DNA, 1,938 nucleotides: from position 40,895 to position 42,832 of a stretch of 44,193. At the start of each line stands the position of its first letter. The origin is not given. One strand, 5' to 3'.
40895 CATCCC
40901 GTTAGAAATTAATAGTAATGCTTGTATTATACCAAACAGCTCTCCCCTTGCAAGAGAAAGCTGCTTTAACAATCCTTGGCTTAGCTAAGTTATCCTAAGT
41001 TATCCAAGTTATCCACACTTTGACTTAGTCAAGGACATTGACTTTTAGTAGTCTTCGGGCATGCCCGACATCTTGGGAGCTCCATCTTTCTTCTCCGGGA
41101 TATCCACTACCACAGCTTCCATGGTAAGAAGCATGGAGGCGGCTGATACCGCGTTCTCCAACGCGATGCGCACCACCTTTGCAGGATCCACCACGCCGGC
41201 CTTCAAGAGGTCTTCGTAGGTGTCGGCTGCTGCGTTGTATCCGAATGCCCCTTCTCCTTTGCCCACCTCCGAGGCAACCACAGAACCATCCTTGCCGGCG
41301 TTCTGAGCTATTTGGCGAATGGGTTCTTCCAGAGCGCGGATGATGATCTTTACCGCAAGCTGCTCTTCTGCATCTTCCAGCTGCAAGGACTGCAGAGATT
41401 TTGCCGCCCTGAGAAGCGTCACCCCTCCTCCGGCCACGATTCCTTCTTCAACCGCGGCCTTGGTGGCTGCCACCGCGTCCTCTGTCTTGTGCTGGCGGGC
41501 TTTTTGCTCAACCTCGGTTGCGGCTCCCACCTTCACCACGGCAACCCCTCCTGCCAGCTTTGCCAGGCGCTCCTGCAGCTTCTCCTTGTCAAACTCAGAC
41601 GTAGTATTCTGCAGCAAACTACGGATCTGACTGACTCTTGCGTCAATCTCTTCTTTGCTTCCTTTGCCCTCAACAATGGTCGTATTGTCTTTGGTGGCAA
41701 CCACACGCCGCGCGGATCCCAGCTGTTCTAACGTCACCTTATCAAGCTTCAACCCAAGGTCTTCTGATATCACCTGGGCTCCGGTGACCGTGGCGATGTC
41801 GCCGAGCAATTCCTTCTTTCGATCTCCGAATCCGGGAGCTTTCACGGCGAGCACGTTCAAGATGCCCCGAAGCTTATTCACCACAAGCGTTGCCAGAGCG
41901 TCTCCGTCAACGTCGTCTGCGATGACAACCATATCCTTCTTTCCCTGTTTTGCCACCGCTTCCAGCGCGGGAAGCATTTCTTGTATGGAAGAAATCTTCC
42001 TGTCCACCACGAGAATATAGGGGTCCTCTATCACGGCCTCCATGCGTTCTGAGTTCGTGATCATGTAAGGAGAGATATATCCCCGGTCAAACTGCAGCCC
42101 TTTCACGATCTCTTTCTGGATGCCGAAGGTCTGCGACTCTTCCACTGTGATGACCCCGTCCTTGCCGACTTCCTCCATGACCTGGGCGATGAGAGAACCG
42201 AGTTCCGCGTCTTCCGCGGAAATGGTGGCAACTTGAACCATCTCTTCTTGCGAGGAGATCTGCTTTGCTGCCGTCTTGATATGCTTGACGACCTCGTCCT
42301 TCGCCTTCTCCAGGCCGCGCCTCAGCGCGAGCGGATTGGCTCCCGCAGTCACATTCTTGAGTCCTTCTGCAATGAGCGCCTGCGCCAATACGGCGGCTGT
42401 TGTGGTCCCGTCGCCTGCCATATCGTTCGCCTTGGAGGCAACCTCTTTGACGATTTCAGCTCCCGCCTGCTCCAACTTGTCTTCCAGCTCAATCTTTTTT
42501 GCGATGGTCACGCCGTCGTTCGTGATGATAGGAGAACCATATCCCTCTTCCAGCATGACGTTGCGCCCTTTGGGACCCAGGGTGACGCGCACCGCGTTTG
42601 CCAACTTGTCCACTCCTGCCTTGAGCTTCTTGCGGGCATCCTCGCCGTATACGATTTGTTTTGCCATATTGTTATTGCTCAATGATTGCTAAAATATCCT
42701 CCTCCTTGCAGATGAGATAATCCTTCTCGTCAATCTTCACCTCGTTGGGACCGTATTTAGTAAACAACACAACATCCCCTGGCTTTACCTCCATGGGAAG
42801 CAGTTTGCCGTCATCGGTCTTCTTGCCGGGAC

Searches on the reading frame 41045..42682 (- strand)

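Call 47: search_protein_families(library=pfam, proteins=[window:41045-42682:-], max_evalue=0.00001)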
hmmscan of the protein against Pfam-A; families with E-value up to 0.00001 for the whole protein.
window:41045-42682:- (545 aa): 1 family
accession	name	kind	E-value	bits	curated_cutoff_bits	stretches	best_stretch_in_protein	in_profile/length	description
PF00118.29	Cpn60_TCP1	-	9.4e-75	252.6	34.3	1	27-528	1-489/490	TCP-1/cpn60 chaperonin family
